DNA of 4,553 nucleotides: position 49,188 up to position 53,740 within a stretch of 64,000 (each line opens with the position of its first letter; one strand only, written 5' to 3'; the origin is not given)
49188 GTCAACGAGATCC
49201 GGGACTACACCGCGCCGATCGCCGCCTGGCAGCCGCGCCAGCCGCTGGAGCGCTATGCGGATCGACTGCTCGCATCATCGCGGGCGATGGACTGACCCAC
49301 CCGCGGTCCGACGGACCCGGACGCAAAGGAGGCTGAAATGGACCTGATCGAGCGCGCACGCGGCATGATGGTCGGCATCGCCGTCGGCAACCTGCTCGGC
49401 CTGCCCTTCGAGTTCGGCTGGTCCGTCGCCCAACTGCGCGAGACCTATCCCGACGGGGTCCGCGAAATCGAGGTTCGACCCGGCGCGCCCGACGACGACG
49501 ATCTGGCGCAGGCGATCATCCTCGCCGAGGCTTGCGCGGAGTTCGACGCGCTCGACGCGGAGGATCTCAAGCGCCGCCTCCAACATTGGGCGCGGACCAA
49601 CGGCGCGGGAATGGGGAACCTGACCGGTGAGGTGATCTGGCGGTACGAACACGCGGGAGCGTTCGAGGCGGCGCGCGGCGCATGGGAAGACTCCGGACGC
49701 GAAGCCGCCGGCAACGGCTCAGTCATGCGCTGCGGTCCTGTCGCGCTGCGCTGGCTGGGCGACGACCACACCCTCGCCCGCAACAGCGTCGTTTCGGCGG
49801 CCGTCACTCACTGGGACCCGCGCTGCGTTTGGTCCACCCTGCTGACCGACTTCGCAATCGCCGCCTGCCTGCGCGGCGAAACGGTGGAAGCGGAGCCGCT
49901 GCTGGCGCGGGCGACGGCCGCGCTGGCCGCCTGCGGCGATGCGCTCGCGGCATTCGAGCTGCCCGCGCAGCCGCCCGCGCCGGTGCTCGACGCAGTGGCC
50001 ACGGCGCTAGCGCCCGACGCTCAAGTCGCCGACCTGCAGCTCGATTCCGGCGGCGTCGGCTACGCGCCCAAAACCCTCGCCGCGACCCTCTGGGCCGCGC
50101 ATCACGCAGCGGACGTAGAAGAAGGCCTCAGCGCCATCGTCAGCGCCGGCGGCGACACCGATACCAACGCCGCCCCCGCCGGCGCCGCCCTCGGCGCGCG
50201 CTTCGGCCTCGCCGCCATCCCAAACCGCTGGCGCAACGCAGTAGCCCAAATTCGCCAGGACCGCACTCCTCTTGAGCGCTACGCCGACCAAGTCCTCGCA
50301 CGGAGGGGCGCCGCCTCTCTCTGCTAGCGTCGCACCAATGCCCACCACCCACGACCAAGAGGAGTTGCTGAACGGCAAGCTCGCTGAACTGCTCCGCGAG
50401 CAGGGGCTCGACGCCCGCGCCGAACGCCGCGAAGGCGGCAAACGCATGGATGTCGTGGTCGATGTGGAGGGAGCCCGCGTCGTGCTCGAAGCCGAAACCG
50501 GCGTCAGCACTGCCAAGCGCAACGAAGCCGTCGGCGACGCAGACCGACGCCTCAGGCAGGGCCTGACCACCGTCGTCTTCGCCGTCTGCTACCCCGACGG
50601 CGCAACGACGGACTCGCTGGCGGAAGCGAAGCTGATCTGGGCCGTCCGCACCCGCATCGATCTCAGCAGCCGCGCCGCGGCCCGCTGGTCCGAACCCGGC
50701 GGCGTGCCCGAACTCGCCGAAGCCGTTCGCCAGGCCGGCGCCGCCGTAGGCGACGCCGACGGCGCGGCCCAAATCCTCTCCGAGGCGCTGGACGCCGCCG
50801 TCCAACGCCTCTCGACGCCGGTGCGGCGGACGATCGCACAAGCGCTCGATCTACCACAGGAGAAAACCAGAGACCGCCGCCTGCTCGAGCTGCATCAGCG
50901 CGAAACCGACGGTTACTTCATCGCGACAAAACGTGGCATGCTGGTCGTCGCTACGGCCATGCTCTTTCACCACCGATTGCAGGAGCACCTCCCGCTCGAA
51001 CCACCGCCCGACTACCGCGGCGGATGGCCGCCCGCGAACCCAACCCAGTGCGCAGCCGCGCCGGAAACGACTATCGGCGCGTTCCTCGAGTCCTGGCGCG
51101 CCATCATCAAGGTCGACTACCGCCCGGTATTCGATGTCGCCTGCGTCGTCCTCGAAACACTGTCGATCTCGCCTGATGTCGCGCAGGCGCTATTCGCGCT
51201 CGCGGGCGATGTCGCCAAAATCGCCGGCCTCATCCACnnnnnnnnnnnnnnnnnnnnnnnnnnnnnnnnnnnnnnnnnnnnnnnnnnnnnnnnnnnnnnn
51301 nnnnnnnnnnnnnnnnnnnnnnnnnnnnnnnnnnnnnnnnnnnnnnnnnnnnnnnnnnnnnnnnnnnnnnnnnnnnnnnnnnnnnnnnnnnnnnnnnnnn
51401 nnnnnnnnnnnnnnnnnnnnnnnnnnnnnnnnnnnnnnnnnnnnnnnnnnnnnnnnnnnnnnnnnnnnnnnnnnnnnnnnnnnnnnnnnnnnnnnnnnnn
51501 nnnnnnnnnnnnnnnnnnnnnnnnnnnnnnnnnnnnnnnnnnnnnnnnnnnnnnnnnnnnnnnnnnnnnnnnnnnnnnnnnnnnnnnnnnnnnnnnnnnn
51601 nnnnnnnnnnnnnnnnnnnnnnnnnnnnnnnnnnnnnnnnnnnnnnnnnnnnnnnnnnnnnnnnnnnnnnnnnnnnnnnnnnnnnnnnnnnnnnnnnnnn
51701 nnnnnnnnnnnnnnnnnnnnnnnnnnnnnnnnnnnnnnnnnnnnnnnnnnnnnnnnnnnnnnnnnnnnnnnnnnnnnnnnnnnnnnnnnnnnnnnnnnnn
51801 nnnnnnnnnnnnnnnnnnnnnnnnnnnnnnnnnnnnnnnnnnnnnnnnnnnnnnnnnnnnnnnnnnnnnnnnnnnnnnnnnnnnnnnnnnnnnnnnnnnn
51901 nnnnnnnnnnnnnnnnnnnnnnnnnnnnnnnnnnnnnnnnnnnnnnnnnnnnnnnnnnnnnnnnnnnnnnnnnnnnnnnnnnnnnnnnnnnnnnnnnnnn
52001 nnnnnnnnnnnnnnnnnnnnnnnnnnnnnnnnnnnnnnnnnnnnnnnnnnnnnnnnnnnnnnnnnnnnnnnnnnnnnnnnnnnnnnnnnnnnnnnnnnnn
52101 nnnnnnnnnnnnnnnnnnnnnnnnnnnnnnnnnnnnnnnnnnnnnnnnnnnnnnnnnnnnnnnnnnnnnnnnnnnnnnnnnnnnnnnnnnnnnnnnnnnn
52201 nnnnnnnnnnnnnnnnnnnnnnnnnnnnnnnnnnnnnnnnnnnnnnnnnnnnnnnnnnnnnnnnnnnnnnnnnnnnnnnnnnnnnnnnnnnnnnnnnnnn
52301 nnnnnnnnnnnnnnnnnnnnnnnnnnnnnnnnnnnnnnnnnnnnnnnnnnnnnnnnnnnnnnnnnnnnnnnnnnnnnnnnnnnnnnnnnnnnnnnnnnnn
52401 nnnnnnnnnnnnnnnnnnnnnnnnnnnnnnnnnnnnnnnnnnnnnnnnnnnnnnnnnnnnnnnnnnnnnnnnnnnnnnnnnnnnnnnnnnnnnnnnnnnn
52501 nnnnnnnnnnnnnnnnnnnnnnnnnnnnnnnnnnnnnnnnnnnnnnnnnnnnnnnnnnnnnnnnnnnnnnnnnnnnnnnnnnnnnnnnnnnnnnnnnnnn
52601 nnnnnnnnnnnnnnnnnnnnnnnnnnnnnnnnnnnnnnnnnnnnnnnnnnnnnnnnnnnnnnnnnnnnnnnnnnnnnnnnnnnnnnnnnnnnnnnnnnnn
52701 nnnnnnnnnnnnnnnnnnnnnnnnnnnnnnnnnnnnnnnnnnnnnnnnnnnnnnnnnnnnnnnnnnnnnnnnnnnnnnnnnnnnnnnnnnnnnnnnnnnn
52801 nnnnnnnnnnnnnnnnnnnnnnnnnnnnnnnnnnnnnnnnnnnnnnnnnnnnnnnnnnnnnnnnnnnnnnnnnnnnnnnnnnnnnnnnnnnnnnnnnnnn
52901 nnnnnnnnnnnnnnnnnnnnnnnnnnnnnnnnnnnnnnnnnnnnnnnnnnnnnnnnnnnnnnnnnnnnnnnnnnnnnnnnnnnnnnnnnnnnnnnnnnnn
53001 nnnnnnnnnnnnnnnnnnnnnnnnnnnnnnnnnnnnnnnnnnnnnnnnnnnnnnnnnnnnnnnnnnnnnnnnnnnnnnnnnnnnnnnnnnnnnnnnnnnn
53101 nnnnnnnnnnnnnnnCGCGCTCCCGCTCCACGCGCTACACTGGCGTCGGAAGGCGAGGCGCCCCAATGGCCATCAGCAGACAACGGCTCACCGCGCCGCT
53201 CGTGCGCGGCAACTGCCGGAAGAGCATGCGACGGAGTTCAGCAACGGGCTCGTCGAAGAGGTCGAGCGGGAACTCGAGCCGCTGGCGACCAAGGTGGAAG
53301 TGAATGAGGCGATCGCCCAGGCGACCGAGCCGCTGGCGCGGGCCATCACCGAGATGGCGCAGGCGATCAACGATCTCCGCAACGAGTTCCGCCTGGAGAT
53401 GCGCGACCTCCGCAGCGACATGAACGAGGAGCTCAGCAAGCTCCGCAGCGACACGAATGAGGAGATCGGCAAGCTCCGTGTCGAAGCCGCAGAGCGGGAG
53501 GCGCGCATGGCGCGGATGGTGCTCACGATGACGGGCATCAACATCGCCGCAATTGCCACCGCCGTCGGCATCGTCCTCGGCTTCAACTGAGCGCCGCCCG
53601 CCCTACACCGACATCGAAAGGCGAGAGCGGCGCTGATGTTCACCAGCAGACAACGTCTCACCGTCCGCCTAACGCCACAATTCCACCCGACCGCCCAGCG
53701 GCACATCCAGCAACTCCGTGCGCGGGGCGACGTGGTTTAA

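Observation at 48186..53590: Two ADP-ribosylglycohydrolases + MmeI-sized nuclease-like/N6A-methyltransferase fusion + membrane-anchored coiled-coil gene: candidate undescribed RM-like or defence module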

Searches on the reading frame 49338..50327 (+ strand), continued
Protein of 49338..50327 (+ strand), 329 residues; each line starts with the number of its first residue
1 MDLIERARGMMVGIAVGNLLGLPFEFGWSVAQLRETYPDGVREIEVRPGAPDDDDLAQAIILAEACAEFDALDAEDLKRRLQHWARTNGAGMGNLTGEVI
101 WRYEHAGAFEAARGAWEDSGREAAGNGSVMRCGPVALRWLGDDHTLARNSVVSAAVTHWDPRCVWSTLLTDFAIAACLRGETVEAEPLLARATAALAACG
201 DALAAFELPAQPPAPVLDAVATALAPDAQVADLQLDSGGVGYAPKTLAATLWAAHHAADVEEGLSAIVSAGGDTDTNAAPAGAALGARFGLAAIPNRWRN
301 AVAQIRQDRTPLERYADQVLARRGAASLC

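Call 70: find_encoding_contigs(protein=P0176, flank=7000, max_places=3)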
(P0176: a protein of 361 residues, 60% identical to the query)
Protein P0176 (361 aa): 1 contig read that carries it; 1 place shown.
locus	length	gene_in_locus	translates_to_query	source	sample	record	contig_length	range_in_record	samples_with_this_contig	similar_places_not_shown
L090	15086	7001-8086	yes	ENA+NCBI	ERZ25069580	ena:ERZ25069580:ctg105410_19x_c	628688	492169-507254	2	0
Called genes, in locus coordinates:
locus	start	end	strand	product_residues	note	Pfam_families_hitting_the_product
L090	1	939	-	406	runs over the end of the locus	PF01555:N6_N4_Mtase, PF01844:HNH (weak)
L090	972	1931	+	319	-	PF12762:DDE_Tnp_IS1595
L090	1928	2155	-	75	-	-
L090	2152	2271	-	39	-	-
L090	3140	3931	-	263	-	-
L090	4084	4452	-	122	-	-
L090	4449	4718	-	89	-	-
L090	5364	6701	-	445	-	-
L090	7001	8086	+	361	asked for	PF03747:ADP_ribosyl_GH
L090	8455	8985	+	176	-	-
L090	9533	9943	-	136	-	-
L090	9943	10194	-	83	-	PF01954:AF2212-like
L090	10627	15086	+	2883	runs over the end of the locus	PF20579:LapA (faint), PF00041:fn3 (weak)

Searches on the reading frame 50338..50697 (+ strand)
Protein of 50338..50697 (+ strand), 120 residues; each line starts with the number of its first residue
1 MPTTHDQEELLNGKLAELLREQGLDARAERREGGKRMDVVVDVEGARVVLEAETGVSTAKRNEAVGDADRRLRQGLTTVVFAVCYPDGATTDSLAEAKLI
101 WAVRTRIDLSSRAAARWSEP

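Call 83: search_solved_structures(query=A3, max_evalue=10, show_alignments=2)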
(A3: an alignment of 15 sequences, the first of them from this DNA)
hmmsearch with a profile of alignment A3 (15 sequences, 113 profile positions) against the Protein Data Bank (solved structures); distinct sequences matched with E-value up to 10: 11.
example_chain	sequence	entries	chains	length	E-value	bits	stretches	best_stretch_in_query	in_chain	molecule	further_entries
3g4s_E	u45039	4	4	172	0.12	15.5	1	29-64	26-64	50S ribosomal protein L6P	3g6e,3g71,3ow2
1ffk_1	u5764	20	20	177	0.13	15.4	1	29-64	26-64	RIBOSOMAL PROTEIN L6 | 50S ribosomal protein L6P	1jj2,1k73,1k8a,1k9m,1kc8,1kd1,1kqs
1s72_E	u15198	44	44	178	0.14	15.3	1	29-64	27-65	50S ribosomal protein L6P | 50S ribosomal protein L6 | RPL6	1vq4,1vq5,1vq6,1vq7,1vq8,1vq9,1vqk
5yim_A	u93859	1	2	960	0.45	13.7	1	7-57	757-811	SdeA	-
7mir_C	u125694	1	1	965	0.45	13.7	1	7-57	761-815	Ubiquitinating/deubiquitinating enzyme SdeA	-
5yij_A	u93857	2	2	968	0.46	13.7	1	7-57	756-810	SdeA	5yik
7pqe_A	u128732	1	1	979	0.47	13.6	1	7-57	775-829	Ubiquitinating/deubiquitinating enzyme SdeA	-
7ppo_A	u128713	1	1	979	0.47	13.6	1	7-57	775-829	Ubiquitinating/deubiquitinating enzyme SdeA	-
5jab_A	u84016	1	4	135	0.56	13.4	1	29-74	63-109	Biliverdin reductase Rv2074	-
2asf_A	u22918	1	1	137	0.58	13.3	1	29-74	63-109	Hypothetical protein Rv2074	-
1y88_A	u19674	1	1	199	0.93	12.7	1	10-52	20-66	Hypothetical protein AF1548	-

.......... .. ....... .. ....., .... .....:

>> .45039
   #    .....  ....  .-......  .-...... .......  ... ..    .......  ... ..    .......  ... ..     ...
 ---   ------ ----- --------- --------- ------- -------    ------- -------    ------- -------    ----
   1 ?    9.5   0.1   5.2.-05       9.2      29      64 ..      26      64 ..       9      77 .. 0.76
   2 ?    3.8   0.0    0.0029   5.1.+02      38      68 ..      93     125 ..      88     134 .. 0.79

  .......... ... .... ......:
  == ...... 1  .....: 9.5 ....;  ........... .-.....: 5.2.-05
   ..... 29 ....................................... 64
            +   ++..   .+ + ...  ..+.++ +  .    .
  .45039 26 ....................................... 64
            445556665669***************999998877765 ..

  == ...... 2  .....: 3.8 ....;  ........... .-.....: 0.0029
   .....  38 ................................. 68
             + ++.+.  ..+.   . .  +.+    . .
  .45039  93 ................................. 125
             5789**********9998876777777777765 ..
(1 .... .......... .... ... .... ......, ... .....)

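Call 84: search_protein_families(library=pfam, alignment_id=A3, max_evalue=10)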
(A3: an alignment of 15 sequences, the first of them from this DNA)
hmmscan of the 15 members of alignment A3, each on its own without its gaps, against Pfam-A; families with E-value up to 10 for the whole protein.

A. member 1, seq(120 aa): 0 families

B. families by the number of members that match (of 15 scanned): 4 families
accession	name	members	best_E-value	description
PF18602.6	Rap1a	1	0.044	Rap1a immunity proteins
PF03618.20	Kinase-PPPase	1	0.065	Kinase/pyrophosphorylase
PF10225.14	NEMP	1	0.19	NEMP family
PF04925.20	SHQ1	1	0.26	SHQ1 protein, Shq1 domain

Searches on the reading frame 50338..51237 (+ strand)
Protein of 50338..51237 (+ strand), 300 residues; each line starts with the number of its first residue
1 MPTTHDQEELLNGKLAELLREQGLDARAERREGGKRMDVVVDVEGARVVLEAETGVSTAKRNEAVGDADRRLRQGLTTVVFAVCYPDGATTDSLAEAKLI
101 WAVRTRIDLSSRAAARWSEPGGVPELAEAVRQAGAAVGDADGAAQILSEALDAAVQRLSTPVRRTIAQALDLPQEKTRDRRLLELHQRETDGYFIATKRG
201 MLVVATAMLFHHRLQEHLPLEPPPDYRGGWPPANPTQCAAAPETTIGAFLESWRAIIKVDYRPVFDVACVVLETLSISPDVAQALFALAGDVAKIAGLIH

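Call 32: search_protein_families(library=pfam, proteins=[window:50338-51237:+], max_evalue=1)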
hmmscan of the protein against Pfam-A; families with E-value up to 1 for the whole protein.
window:50338-51237:+ (300 aa): 0 families

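Call 54: predict_structure(alignment_id=A2)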
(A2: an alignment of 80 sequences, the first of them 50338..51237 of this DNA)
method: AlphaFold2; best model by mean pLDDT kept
length: 300 residues; sequences in the alignment: 80
mean_pLDDT: 88.7   pTM: 0.63
mean pLDDT of the five models: 88.7, 88.5, 87.6, 87.4, 87.1
residues with pLDDT >= 90: 193; 70-90: 87; 50-70: 18; < 50: 2
segments of 3 or more residues with pLDDT < 50: none
pLDDT, mean of each block of 10 residues (from residue 1): 68 96 91 68 85 93 93 84 94 95 87 91 96 77 84 92 95 86 72 92 97 90 90 94 95 94 95 92 95 80
secondary structure, 60 per line:
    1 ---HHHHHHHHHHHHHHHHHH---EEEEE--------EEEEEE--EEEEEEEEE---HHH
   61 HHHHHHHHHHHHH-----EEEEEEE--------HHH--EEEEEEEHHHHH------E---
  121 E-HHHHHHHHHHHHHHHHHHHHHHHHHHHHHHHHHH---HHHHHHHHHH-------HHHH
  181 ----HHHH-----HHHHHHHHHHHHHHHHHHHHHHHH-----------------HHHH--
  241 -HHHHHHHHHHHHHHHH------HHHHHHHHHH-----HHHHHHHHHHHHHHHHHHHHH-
elements in order: H4-21 E25-29 E38-43 E46-54 H58-73 E79-85 E99-105 H106-110 H123-156 H160-169 H177-180 H185-188 H194-217 H235-238 H242-257 H264-273 H279-299

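Call 56: fold_search(model_id=the predicted structure, library=pdb)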
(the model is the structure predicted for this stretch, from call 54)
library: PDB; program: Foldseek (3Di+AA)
matches with E <= 10: 322; with E <= 0.001: 0
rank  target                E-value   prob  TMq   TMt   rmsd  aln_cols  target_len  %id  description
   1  2eo0_B                9.4e-02  0.91  0.22  0.46  11.0       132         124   11  Crystal Structure of Holliday Junction Resolvase ST1444 (released 2007-10-02)
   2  8gh6_A                2.1e-01  0.96  0.19  0.07   4.0        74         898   12  Bombyx mori R2 retrotransposon initiating target-primed reverse transcription (released 2023-04-05)
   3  2eb0_A                2.1e-01  0.90  0.19  0.19   5.8        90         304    9  Crystal structure of Methanococcus jannaschii putative family II inorganic pyrophosphatase (released 2007-08-07)
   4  2ost_A                2.7e-01  0.80  0.26  0.47   6.8       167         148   16  The structure of a bacterial homing endonuclease : I-Ssp6803I (released 2007-03-20)
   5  3ajv_A                3.4e-01  0.85  0.19  0.31   4.1        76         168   17  Splicing endonuclease from Aeropyrum pernix (released 2010-11-17)
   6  9m0m                  3.7e-01  0.60  0.17  0.17   7.8        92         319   11  Crystal structure of a thermophilic family II inorganic pyrophosphatase in Thermodesulfobacterium commune (released 2026-03-04)
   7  3ajv_C                3.9e-01  0.80  0.18  0.31   4.1        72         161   17  Splicing endonuclease from Aeropyrum pernix (released 2010-11-17)
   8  5ino_B                3.9e-01  0.23  0.11  0.13   7.3        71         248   15  Human Tdp2 reaction product (5'-phosphorylated DNA)-Mg2+ complex (released 2016-04-27)
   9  5ino_A                4.5e-01  0.28  0.12  0.14   7.2        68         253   18  Human Tdp2 reaction product (5'-phosphorylated DNA)-Mg2+ complex (released 2016-04-27)
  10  5j3p_A                4.8e-01  0.35  0.14  0.16   9.2        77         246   13  Crystal structure of the catalytic domain of human tyrosyl DNA phosphodiesterase 2 (released 2016-05-04)
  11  4fva_D                4.8e-01  0.33  0.13  0.15   7.4        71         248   17  Crystal structure of truncated Caenorhabditis elegans TDP2 (released 2012-10-31)
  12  6ll7_A                5.0e-01  0.25  0.16  0.16   8.6       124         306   14  Type II inorganic pyrophosphatase (PPase) from the psychrophilic bacterium Shewanella sp. AS-11, Mn-activated form (released 2020-03-25)
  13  2eb0_B                5.3e-01  0.41  0.15  0.15   6.7        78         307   10  Crystal structure of Methanococcus jannaschii putative family II inorganic pyrophosphatase (released 2007-08-07)
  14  4rpa_A                5.3e-01  0.41  0.18  0.17   8.0       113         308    8  Crystal structure of inorganic pyrophosphatase from Staphylococcus aureus in complex with Mn2+ (released 2015-01-21)
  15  9cr6_A                5.9e-01  0.47  0.21  0.24   6.0       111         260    9  Crystal structure of histidine racemase (HisR) of Fusobacterium nucleatum (C209S) (released 2025-03-05)
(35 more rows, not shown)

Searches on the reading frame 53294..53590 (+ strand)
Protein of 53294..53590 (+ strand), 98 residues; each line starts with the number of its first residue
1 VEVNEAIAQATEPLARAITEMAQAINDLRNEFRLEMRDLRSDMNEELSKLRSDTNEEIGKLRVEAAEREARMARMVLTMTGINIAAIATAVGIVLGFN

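Call 4: search_protein_families(library=pfam, proteins=[window:53294-53590:+], max_evalue=0.01)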
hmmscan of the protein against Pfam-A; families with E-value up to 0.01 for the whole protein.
window:53294-53590:+ (98 aa): 4 families
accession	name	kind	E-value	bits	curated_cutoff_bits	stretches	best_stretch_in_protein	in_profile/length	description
PF05121.17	GvpK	-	0.0011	19.5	25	1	1-45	36-80/85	Gas vesicle protein K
PF07798.16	CCDC90-like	-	0.0014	19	33.5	1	19-97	93-171/175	Coiled-coil domain-containing protein 90-like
PF01442.23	Apolipoprotein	-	0.0083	16.3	90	1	5-67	11-77/190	Apolipoprotein A1/A4/E domain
PF21007.2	FBF1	-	0.0094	15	45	1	4-62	71-129/524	Fas-binding factor 1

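Call 5: search_protein_families(library=padloc, proteins=[window:53294-53590:+], max_evalue=0.01)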
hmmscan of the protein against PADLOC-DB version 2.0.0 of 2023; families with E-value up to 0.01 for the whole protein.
window:53294-53590:+ (98 aa): 5 families
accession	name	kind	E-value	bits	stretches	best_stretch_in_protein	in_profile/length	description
PDLC03843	LeoC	-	0.00077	17.7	1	3-91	115-202/207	-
PDLC00602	ZorA1|ZorA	-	0.0012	15.7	1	3-60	489-544/648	MotA/ExbB/TolQ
PDLC03841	LeoBC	-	0.0029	14.8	1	19-94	403-483/601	-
PDLC00637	ZorA2|ZorA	-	0.0074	13.1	1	3-61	299-357/420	MotA/ExbB/TolQ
PDLC03839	LeoA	-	0.0092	13.1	1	9-67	285-342/559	-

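Call 6: search_protein_families(library=ncbifam, proteins=[window:53294-53590:+], max_evalue=0.01)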
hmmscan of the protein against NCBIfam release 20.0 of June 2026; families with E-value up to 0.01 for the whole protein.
window:53294-53590:+ (98 aa): 0 families
